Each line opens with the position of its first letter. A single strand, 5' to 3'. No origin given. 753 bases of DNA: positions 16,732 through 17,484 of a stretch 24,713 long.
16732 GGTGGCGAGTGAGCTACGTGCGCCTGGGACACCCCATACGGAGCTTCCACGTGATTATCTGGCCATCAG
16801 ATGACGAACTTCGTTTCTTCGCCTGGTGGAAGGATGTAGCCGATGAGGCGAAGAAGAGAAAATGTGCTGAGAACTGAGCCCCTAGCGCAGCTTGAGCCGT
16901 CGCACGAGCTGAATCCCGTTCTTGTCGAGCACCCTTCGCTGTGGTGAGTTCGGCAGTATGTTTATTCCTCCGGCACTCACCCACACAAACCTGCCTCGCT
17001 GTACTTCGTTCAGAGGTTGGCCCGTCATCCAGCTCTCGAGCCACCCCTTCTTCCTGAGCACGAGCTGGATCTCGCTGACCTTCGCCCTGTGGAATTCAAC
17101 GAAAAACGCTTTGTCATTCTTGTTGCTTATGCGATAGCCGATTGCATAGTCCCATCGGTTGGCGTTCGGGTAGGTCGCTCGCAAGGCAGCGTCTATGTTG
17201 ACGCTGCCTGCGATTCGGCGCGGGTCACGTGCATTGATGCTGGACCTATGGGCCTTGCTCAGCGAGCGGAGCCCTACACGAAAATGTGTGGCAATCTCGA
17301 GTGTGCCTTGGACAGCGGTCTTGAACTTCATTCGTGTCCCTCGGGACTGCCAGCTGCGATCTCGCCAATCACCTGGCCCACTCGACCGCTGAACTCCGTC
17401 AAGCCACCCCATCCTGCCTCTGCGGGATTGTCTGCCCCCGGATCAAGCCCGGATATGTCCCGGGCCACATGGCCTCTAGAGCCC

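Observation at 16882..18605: Lower-GC two-gene operon: SMC/ABC-like AAA ATPase plus 150-aa partner - candidate unclassified defence-like module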

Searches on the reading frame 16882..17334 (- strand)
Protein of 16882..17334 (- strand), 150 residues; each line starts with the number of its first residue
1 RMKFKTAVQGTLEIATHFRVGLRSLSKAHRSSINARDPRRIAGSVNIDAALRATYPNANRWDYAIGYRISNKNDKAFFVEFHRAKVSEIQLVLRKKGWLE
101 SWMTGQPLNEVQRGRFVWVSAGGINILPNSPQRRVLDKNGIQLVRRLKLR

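Call 4: search_protein_families(library=pfam, proteins=[window:16882-17334:-], max_evalue=1)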
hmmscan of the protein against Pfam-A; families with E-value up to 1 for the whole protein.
window:16882-17334:- (150 aa): 0 families

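Call 5: search_protein_families(library=padloc, proteins=[window:16882-17334:-], max_evalue=1)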
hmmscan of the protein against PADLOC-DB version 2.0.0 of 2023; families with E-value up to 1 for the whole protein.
window:16882-17334:- (150 aa): 1 family
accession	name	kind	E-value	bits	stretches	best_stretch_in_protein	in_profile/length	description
PDLC04711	PDC-M56B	-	1.5e-42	143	1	2-149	6-150/151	-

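Call 7: search_protein_families(library=ncbifam, proteins=[window:16882-17331:-], max_evalue=1)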
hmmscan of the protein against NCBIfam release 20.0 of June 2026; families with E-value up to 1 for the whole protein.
window:16882-17331:- (149 aa): 1 family
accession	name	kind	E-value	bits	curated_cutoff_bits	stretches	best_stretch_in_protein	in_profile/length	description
TIGR02249.1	integrase_gron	subfamily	0.062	12.6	265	1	15-93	167-247/315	integron integrase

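Call 8: search_protein_families(library=phrogs, proteins=[window:16882-17331:-], max_evalue=1)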
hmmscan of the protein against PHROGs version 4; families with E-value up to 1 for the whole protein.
window:16882-17331:- (149 aa): 0 families

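Call 10: find_homologous_proteins(query=window:16882-17331:-, max_evalue=0.001)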
Query window:16882-17331:- (149 aa): 33 proteins with E <= 0.001 among 44 candidates.
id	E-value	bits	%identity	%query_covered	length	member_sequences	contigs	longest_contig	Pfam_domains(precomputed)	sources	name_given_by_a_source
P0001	5.1e-93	327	100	100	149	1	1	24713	-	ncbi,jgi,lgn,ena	-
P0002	6.2e-57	210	66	100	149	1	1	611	-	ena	-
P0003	3.4e-56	208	63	100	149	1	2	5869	-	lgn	-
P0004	1.7e-55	205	65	99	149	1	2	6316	-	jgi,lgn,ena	-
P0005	4.4e-55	204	61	100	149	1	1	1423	-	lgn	-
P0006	4.6e-55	204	64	99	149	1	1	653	-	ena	-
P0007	7.0e-55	204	65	99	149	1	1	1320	-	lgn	-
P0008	1.2e-54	203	63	99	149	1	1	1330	-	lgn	-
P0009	5.0e-54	201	64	99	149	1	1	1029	-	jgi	jgi:hypothetical protein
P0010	1.0e-53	200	64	99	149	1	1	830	-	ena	-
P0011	2.2e-53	199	64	99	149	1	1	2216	-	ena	-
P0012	6.7e-53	197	63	99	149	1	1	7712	-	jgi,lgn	jgi:hypothetical protein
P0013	9.5e-53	197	64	99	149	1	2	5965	-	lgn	-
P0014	1.3e-52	196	58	93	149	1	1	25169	-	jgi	jgi:mRNA-degrading endonuclease RelE of RelBE toxin-antitoxin system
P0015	4.4e-52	194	60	99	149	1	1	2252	-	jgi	jgi:hypothetical protein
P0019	2.1e-51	192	63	99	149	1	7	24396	-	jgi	jgi:hypothetical protein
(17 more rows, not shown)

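Call 14: find_related_loci(query=A1, collection=genome_contigs, flank=10000)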
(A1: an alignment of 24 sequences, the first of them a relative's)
Query A1 (149 aa) in genome_contigs; peptide patterns used: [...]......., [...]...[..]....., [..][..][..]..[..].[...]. (x = any residue, [..] = any of these).
140 stretches matched a pattern; 58 encode a relative of the query (tblastn E <= 1e-3); 58 distinct loci.
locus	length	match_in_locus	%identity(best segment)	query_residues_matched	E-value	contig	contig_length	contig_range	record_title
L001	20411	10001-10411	42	3-142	5e-32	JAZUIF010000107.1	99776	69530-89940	MAG: Paludibacteraceae bacterium isolate T1900045267_TH20190037.MAGScoT_cleanbin_000001 SGB_5878_k141_1333707, whole gen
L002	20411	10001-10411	42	3-142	3e-33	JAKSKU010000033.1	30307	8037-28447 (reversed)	MAG: Paludibacteraceae bacterium isolate Horse_feces81 MAG081_33, whole genome shotgun sequence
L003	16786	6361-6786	44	1-140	4e-32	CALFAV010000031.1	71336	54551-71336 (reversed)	MAG: uncultured Verrucomicrobiae bacterium isolate R1_Bin_Bin_173_1 genome assembly, contig: c_000001092324, whole genom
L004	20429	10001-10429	37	3-148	3e-29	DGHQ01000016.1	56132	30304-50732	MAG TPA_asm: Bacteroidales bacterium UBA3844 UBA3844_contig_13072, whole genome shotgun sequence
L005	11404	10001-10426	38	1-142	1e-30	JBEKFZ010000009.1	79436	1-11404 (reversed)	MAG: Thermoguttaceae bacterium isolate SPRUCE 241 SPRUCE_241_9, whole genome shotgun sequence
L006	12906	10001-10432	39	3-148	3e-30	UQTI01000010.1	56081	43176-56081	uncultured Prevotella sp. isolate UMGS626 genome assembly, contig: NODE_220_length_56081_cov_10.820637, whole genome sho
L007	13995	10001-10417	36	3-148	9e-30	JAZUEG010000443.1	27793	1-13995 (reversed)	MAG: Bacteroidales bacterium isolate T1900045300_TH20190070.MAGScoT_cleanbin_000039 SGB_6140_k141_1808958, whole genome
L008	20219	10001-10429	38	1-141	1e-29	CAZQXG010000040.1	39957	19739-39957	MAG TPA_asm: uncultured Alcaligenaceae bacterium isolate binchicken_co95_139 genome assembly, contig: NODE_337_length_39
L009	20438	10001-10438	41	3-149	1e-29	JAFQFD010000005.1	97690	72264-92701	MAG: Bacteroidales bacterium isolate RGIG1763 Goat_Cecum-3__c57503, whole genome shotgun sequence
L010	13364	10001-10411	38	1-141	1e-28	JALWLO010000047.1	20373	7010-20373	MAG: Campylobacterales bacterium isolate M17_metabat2_scaf2bin.065 M17_NODE_2042_length_20373_cov_2.345994, whole genome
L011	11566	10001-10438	40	3-149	1e-28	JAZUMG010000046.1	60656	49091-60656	MAG: Candidatus Coprenecus sp. isolate T1900044897_TS20190363.MAGScoT_cleanbin_000005 SGB_3283_k141_1241401, whole genom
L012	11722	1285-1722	40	3-149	2e-28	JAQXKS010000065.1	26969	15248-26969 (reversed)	MAG: Bacteroidales bacterium isolate SUG1283 k141_195602, whole genome shotgun sequence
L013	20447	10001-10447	37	1-145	5e-28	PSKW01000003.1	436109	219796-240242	MAG: Gemmataceae bacterium isolate ERB_16_1 NODE_3_length_436109_cov_7.755702, whole genome shotgun sequence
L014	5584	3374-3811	40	3-149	5e-28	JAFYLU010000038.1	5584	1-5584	MAG: Bacteroidales bacterium isolate RGIG7207 Water_buffalos_Cecum-1__c316325, whole genome shotgun sequence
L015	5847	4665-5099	37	1-143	2e-27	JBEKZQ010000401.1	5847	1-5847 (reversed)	MAG: Thermoguttaceae bacterium isolate SPRUCE 73 SPRUCE_73_401, whole genome shotgun sequence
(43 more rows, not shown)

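Call 17: predict_structure(alignment_id=A1)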
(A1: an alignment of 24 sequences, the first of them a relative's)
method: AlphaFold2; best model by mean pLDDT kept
length: 149 residues; sequences in the alignment: 24
mean_pLDDT: 95.2   pTM: 0.89
mean pLDDT of the five models: 95.2, 94.6, 94.1, 93.6, 93.4
residues with pLDDT >= 90: 140; 70-90: 8; 50-70: 1; < 50: 0
segments of 3 or more residues with pLDDT < 50: none
pLDDT, mean of each block of 10 residues (from residue 1): 96 97 97 95 98 95 95 95 97 97 92 89 94 97 95
secondary structure, 60 per line:
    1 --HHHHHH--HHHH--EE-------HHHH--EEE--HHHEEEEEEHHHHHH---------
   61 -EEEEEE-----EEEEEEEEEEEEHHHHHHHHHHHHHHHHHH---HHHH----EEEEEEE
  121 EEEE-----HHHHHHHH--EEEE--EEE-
elements in order: H3-8 H11-14 H26-29 E32-34 E40-45 H46-51 E62-67 E73-84 H85-102 H106-109 E114-124 H130-137 E140-143 E146-148

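Call 30: fold_search(model_id=the predicted structure, library=pdb)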
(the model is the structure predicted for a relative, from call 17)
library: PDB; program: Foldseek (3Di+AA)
matches with E <= 10: 907; with E <= 0.001: 0
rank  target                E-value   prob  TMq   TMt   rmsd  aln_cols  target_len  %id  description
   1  5gkj_B                1.1e-02  0.87  0.29  0.21   5.6        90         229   19  Structure of EndoMS in apo form (released 2016-11-02)
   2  2vld_B                1.8e-02  0.72  0.32  0.23   7.4       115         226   12  crystal structure of a repair endonuclease from Pyrococcus abyssi (released 2009-05-19)
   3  2vld_A                1.8e-02  0.72  0.32  0.23   7.4       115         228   12  crystal structure of a repair endonuclease from Pyrococcus abyssi (released 2009-05-19)
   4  9u49_A                2.1e-02  0.95  0.34  0.15   3.9        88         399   15  crystal structure of Cdn1 in complex with cA4 (released 2026-02-04)
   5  5gke_A                2.1e-02  0.89  0.34  0.23   5.3        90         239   16  Structure of EndoMS-dsDNA1 complex (released 2016-11-02)
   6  8z4i_B                2.2e-02  0.96  0.35  0.15   3.3        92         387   18  crystal structure of Cdn1 in complex with cA3 (released 2026-02-04)
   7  8epx_A                2.9e-02  0.75  0.33  0.12   5.5        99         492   18  Type IIS Restriction Endonuclease PaqCI, DNA bound (released 2023-03-22)
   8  2bam_B                3.8e-02  0.63  0.36  0.28   6.4       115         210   12  RESTRICTION ENDONUCLEASE BAMHI COMPLEX WITH DNA AND CALCIUM IONS (PRE-REACTIVE COMPLEX). (released 1999-10-31)
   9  3bam_A                5.6e-02  0.25  0.31  0.24  13.4       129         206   15  RESTRICTION ENDONUCLEASE BAMHI COMPLEX WITH DNA AND MANGANESE IONS (POST-REACTIVE COMPLEX) (released 1999-01-13)
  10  9f9l_A                6.9e-02  0.44  0.32  0.26   7.9       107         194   14  Crystal structure of MUS81-EME1 bound by compound 16. (released 2024-07-03)
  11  3ngn                  7.8e-02  0.54  0.33  0.19   5.7       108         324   15  Crystal structure of the human CNOT6L nuclease domain in complex with AMP (released 2010-07-28)
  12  8dgf_A                1.2e-01  0.57  0.32  0.04   4.1        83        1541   11  Avs4 bound to phage PhiV-1 portal (released 2022-08-03)
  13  6nf0                  1.6e-01  0.35  0.33  0.19   4.7       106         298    9  Nocturnin with bound NADPH substrate (released 2019-05-01)
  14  6bt2_A                1.6e-01  0.33  0.30  0.19   4.8        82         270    8  Structure of the human Nocturnin catalytic domain with bound sulfate anion (released 2018-05-16)
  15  8dgf_B                1.6e-01  0.33  0.33  0.05   7.7       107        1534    7  Avs4 bound to phage PhiV-1 portal (released 2022-08-03)
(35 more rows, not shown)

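Call 34: find_encoding_contigs(protein=P0001, flank=10000, max_places=3)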
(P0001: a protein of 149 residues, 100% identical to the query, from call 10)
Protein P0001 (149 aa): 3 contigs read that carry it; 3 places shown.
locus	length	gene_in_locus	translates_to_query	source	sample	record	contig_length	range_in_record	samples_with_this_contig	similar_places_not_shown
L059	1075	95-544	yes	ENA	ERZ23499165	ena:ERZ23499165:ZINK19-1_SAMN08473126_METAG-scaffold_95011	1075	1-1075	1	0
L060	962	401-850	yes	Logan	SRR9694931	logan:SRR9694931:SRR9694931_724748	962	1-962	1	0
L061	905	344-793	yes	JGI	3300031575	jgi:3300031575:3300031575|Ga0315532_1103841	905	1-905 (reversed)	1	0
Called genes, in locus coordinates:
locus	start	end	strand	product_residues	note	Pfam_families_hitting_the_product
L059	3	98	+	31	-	?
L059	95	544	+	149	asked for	-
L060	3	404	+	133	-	?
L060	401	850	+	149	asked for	-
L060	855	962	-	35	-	?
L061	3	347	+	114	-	?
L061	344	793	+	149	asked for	-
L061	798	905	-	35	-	?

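Call 35: find_encoding_contigs(protein=P0014, flank=10000, max_places=3)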
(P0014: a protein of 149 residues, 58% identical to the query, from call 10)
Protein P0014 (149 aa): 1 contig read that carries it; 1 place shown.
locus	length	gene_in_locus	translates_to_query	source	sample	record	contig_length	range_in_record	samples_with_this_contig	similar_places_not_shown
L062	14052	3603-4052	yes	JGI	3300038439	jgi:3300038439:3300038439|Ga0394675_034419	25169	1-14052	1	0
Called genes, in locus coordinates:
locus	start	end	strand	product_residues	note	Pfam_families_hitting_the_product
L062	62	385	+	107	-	-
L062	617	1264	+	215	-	PF05685:Uma2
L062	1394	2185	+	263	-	PF02811:PHP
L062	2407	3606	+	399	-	PF13175:AAA_15, PF13476:AAA_23 (weak), PF13304:AAA_21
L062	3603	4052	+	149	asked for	-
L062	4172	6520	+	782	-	PF03130:HEAT_PBS (faint), PF13646:HEAT_2, PF07676:PD40 (faint), PF26549:Tricorn_N (weak), PF18582:HZS_alpha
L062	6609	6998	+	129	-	-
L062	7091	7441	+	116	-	PF01844:HNH, PF14279:HNH_5 (weak)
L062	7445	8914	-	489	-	PF13385:Laminin_G_3 (faint), PF00722:Glyco_hydro_16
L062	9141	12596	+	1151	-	PF19543:GH123_N (faint)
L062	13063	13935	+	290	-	PF02574:S-methyl_trans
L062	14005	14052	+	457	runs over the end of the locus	PF19238:Radical_SAM_2 (faint), PF04055:Radical_SAM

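Call 36: find_encoding_contigs(protein=P0019, flank=10000, max_places=4)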
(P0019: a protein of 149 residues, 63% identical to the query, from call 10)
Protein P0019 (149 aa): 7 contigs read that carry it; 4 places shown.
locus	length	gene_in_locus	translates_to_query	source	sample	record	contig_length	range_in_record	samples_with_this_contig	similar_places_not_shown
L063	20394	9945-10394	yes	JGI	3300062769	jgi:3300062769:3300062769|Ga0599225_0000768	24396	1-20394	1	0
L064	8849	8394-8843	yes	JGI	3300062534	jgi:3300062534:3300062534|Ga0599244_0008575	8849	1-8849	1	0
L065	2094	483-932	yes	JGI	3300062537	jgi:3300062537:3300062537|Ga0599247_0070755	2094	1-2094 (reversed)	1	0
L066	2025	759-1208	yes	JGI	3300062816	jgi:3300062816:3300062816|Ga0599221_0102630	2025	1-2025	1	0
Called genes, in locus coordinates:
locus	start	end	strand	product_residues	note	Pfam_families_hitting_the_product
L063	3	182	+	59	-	?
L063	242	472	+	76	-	PF13083:KH_KhpA-B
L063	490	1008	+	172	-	PF01782:RimM, PF05239:PRC, PF24986:PRC_RimM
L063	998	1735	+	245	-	PF01746:tRNA_m1G_MT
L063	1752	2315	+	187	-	PF09936:Methyltrn_RNA_4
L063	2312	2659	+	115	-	PF01245:Ribosomal_L19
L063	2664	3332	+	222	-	PF01351:RNase_HII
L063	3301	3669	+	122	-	PF08378:NERD, PF02021:UPF0102, PF01939:NucS_C (weak)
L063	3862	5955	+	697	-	PF00009:GTP_EFTU, PF03144:GTP_EFTU_D2, PF22042:EF-G_D2, PF14492:EFG_III, PF03764:EFG_IV, PF00679:EFG_C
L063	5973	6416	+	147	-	PF02580:Tyr_Deacylase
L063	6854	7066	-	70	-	-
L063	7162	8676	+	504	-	PF01875:Memo, PF01871:AMMECR1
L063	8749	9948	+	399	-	PF13175:AAA_15 (weak), PF13476:AAA_23 (weak), PF13304:AAA_21, PF13175:AAA_15 (weak)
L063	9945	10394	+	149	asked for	-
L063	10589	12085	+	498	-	-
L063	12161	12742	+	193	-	PF02678:Pirin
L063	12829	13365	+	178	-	PF04191:PEMT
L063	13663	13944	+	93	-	PF00076:RRM_1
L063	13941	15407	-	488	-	PF02310:B12-binding, PF04055:Radical_SAM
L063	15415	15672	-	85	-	-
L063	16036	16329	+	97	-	PF05016:ParE_toxin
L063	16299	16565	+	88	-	PF10802:DUF2540 (faint), PF02604:PhdYeFM_antitox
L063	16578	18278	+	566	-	PF00501:AMP-binding, PF13193:AMP-binding_C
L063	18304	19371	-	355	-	PF04015:DUF362, PF14697:Fer4_21 (faint), PF00037:Fer4 (weak), PF13237:Fer4_10, PF12838:Fer4_7, PF13187:Fer4_9, PF25160:LdpA_Fe-S-bd (weak), PF00037:Fer4 (weak), +3 more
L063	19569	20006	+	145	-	PF02643:DUF192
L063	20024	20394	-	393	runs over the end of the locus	PF13183:Fer4_8, PF13534:Fer4_17 (faint), PF02754:CCG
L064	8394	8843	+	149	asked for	-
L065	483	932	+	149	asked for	-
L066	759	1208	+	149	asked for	-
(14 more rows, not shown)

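Call 39: search_solved_structures(query=A1, max_evalue=10)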
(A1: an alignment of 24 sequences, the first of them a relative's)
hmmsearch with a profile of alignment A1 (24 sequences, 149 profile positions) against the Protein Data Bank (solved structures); distinct sequences matched with E-value up to 10: 0.

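Call 43: search_protein_families(library=padloc, alignment_id=A2, max_evalue=0.00001)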
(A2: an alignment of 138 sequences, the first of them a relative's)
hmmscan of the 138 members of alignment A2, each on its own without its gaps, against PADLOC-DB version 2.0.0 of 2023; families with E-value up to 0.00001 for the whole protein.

A. member 1, L001:7804-8220:- (138 aa): 0 families

B. families by the number of members that match (of 138 scanned): 218 families (the first 25 are shown)
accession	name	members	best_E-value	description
PDLC02980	AriA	5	6.1e-29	-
PDLC04175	HEC-01A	4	3.7e-39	-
PDLC04134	mad2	4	2.4e-17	mads_2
PDLC02335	AbiLi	3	1.6e-57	AbiLi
PDLC04178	HEC-01A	3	4.2e-48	-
PDLC04176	HEC-01A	3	3.1e-47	-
PDLC04135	mad3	3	3.4e-26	mads_3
PDLC02979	AriA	3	9e-25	-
PDLC03878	NsnB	3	1.3e-24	-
PDLC00066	GajA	3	5.8e-14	AAA ATPase domain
PDLC00290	PtuA1|PtuA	3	3.3e-13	AAA ATPase domain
PDLC02914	ATPase-Toprim_I-B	3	1.5e-07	-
PDLC04182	HEC-01A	2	7.5e-129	-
PDLC04177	HEC-01A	2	1.4e-38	-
PDLC04180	HEC-01A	2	1.4e-37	-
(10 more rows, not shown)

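Call 44: search_protein_representatives(alignment_id=A1)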
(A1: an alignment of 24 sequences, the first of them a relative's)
Query: 24 sequences, 149 profile positions. Proteins with E-value up to 0.001 (for the whole library): 1189; up to 1e-10: 889; up to 1e-30: 144. The best 150 are listed.
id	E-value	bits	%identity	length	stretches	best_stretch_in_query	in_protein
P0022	5.4e-68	243.6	-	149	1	1-148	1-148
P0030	2.7e-57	208.9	-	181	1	4-148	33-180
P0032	6.5e-48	178.4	-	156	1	1-146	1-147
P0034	7.4e-45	168.5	-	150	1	1-148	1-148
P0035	3.2e-44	166.4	-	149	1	1-147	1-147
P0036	1.7e-41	157.6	-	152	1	1-148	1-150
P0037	2.8e-41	156.9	-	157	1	2-146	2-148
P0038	3.2e-41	156.7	-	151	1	1-146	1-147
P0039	3.2e-41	156.7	-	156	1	1-144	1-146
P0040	9.1e-41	155.2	-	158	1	1-147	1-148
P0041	1.4e-40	154.6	-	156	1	1-145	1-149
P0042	5.1e-40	152.8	-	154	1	2-145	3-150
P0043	6.2e-40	152.5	-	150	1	1-146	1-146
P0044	1.2e-39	151.6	-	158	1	1-144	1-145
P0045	2.6e-39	150.5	-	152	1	1-146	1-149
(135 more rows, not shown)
